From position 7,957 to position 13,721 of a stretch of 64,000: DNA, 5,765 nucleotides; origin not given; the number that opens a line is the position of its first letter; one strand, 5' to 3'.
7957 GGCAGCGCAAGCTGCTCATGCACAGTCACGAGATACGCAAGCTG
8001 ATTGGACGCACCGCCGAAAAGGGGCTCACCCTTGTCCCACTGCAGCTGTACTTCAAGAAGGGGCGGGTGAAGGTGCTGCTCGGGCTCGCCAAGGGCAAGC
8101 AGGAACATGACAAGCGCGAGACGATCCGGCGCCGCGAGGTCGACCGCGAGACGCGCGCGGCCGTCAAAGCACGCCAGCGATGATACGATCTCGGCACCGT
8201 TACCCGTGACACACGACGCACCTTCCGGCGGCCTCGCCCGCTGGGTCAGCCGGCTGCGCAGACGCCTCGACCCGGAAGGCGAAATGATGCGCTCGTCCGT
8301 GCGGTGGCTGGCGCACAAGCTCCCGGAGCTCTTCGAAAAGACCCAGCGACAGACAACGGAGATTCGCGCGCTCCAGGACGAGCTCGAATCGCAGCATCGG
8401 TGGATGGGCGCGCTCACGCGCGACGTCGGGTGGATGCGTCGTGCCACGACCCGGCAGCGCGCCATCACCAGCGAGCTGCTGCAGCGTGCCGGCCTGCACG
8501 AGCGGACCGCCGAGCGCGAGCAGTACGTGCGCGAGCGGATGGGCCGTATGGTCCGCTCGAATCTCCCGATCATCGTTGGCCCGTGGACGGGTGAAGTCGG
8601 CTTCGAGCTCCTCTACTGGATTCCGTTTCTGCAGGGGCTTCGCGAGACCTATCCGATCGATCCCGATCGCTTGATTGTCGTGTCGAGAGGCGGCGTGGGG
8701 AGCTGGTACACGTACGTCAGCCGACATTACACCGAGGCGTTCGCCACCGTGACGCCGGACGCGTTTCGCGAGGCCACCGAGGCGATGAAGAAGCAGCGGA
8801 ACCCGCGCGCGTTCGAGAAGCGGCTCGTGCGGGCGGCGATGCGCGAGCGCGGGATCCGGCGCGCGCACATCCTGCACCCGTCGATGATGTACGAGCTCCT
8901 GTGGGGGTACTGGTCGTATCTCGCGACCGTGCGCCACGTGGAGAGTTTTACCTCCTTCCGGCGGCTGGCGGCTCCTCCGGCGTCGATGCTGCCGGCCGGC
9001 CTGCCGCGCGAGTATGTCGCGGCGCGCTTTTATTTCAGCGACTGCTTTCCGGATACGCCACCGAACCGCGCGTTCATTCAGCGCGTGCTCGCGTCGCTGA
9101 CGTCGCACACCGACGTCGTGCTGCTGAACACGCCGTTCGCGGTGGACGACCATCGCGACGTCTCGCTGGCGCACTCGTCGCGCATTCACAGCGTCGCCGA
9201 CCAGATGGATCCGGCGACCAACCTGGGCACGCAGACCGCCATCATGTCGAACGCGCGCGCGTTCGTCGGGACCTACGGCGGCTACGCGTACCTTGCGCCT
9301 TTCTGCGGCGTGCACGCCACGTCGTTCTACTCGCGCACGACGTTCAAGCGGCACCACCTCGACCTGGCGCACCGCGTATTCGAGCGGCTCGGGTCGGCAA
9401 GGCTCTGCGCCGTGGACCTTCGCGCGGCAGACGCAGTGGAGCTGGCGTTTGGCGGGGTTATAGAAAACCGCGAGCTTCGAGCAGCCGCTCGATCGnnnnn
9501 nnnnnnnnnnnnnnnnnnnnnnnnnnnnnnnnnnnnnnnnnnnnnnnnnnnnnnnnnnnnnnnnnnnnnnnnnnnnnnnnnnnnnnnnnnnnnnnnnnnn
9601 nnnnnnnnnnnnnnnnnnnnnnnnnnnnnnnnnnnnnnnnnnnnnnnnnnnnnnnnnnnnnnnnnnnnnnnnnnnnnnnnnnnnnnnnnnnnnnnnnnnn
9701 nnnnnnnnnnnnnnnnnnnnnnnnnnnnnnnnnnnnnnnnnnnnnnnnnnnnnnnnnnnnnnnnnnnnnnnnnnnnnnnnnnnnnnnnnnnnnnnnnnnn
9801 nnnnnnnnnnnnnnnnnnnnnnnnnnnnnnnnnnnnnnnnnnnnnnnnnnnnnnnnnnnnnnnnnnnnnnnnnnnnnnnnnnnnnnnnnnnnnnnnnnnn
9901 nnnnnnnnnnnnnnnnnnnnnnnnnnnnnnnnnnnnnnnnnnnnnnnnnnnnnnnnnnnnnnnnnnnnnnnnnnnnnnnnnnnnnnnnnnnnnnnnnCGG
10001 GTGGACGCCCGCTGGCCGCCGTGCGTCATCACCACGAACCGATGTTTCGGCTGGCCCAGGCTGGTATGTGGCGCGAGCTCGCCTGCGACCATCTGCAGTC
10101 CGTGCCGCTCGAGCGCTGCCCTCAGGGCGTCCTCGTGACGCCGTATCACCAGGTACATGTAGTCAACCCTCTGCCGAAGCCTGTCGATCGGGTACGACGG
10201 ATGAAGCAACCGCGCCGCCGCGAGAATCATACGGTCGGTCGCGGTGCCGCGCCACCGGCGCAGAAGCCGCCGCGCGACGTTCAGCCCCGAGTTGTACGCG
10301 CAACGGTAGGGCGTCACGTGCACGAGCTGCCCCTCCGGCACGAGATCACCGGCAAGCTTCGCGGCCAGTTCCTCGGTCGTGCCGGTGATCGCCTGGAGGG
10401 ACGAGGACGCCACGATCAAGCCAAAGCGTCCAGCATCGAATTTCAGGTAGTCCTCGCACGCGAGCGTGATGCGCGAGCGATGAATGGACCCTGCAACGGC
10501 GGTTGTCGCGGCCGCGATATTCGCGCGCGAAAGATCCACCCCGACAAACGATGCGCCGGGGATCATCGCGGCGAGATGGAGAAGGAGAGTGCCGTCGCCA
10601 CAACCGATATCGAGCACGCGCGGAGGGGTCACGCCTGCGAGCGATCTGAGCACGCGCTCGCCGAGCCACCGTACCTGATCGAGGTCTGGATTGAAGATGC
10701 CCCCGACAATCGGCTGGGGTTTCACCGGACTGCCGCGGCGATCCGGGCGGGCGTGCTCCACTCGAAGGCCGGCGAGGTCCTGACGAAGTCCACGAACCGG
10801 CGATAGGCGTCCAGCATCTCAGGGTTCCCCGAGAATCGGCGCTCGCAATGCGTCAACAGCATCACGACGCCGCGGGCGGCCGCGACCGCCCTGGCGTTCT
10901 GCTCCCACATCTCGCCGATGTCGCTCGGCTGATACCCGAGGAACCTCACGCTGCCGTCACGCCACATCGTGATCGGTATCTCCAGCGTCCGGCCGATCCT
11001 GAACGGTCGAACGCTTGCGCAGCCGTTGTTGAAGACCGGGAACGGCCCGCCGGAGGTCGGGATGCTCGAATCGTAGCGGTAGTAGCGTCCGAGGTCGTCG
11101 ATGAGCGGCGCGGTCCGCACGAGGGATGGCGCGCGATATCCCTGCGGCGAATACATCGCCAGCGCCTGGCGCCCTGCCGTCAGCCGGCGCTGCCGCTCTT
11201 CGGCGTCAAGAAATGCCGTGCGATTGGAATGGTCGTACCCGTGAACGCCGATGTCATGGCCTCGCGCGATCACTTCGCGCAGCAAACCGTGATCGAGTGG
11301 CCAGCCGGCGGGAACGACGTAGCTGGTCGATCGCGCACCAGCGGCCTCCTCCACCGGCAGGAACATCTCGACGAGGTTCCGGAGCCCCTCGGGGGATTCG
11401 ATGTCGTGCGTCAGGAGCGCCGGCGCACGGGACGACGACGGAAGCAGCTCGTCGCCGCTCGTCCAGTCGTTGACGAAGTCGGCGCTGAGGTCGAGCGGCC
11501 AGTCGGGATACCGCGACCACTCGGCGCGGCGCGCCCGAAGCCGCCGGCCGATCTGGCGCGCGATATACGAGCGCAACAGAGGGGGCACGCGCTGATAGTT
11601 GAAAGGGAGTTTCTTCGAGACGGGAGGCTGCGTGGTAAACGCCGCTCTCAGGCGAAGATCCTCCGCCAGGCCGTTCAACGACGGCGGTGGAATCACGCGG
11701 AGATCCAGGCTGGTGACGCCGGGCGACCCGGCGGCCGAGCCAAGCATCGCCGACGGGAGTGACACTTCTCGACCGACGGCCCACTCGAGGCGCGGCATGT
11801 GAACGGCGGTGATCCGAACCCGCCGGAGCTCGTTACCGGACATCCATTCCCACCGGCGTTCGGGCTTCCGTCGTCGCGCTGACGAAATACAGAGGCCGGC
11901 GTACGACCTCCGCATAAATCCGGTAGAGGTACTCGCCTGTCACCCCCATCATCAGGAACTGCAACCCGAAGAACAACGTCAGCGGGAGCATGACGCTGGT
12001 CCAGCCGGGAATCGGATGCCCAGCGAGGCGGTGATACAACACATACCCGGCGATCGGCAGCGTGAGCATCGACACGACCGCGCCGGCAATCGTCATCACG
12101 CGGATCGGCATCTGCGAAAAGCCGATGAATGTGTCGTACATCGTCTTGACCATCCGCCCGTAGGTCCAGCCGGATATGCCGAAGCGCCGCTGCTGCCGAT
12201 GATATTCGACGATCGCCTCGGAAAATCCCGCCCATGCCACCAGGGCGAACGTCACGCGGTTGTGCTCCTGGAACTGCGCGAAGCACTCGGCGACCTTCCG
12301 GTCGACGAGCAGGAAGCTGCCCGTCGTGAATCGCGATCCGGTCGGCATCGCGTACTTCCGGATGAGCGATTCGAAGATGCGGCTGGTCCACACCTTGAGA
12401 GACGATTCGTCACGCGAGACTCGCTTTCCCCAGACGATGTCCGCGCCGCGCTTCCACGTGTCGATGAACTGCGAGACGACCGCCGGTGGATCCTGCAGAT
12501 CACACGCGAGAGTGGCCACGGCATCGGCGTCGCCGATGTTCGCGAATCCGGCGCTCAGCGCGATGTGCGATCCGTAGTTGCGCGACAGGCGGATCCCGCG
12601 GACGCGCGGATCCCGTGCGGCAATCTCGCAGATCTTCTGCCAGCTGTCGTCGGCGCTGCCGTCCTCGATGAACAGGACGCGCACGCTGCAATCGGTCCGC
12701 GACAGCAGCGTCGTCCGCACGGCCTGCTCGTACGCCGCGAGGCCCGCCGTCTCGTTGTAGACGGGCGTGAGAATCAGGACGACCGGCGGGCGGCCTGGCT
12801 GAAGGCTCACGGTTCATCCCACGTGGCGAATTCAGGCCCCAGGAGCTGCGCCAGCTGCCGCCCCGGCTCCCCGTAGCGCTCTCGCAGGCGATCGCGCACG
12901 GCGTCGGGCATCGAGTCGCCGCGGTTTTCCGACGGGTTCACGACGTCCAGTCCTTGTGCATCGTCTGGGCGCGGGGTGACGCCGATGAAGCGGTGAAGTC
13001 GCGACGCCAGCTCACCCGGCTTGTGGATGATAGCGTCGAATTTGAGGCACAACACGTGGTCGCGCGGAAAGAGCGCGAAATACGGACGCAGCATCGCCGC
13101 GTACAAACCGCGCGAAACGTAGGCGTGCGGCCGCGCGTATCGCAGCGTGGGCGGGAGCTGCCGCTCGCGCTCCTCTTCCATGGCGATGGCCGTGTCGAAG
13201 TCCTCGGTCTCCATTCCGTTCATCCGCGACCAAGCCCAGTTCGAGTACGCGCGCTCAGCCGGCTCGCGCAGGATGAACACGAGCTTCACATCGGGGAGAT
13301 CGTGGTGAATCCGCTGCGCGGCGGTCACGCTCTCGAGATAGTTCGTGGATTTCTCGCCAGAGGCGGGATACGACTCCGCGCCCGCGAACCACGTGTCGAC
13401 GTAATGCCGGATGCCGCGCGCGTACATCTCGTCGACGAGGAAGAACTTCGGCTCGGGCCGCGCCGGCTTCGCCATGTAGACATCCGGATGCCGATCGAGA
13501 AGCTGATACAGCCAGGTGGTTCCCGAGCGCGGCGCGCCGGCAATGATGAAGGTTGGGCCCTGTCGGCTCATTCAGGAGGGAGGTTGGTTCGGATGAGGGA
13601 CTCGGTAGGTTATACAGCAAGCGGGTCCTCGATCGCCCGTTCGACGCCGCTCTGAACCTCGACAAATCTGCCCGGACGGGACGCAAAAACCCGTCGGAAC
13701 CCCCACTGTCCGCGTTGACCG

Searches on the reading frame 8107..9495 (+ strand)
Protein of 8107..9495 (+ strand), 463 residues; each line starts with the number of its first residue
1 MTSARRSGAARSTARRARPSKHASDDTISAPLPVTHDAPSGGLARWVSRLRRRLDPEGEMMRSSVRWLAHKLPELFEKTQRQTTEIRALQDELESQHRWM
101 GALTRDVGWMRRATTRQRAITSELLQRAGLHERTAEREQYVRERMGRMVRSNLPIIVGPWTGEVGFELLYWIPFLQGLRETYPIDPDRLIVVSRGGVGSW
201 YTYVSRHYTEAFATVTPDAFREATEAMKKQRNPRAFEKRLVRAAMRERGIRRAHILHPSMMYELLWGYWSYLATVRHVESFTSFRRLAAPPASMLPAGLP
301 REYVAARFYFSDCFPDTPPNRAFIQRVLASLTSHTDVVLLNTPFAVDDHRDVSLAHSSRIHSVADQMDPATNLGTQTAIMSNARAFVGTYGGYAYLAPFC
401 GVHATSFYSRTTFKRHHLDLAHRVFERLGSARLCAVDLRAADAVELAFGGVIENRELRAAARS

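Call 9: search_protein_families(library=pfam, proteins=[window:8107-9495:+], max_evalue=1)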
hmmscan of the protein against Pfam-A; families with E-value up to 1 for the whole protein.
window:8107-9495:+ (463 aa): 1 family
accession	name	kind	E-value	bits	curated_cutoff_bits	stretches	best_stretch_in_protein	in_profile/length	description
PF01544.23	CorA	-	0.049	13.4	27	1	36-145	84-198/292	CorA-like Mg2+ transporter protein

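Call 10: search_protein_families(library=ncbifam, proteins=[window:8107-9495:+], max_evalue=1)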
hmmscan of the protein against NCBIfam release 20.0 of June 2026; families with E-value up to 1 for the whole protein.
window:8107-9495:+ (463 aa): 1 family
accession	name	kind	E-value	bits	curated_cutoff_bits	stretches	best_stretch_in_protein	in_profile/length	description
NF004621.0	PRK05957.1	equivalog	0.22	10.2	498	1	320-387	99-165/389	pyridoxal phosphate-dependent aminotransferase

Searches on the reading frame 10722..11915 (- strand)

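Call 25: search_protein_families(library=pfam, proteins=[window:10722-11915:-], max_evalue=0.001)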
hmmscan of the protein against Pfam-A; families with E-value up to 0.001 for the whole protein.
window:10722-11915:- (397 aa): 2 families
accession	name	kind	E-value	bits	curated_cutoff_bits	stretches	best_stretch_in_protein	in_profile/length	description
PF01522.26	Polysacc_deac_1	-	1.2e-05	25.7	23.1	1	167-263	10-104/124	Polysaccharide deacetylase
PF10096.14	DUF2334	-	0.00045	20.3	26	1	211-253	58-112/203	Uncharacterized protein conserved in bacteria (DUF2334)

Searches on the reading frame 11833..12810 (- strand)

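Call 25: search_protein_families(library=pfam, proteins=[window:11833-12810:-], max_evalue=0.001)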
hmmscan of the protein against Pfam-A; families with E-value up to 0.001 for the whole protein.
window:11833-12810:- (325 aa): 1 family
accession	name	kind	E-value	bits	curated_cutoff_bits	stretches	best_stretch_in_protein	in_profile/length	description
PF00535.33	Glycos_transf_2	-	9.4e-20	71.6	23.3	1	13-176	2-166/168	Glycosyl transferase family 2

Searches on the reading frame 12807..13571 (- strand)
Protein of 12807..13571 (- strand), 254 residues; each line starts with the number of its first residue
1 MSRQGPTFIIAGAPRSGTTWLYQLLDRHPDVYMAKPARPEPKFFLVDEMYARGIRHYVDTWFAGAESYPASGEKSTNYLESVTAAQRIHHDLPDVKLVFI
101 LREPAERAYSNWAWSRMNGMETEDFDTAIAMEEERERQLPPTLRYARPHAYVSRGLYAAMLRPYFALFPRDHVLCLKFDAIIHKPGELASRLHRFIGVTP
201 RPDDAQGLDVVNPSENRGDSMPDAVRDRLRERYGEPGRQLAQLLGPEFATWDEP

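Call 25: search_protein_families(library=pfam, proteins=[window:12807-13571:-], max_evalue=0.001)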
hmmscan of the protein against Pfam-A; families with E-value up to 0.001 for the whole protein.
window:12807-13571:- (254 aa): 2 families
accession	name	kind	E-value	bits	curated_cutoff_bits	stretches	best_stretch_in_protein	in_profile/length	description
PF00685.33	Sulfotransfer_1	-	8.7e-16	58.5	22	1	7-202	3-185/255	Sulfotransferase domain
PF13469.12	Sulfotransfer_3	-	1.7e-15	58.3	27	2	6-41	1-36/216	Sulfotransferase family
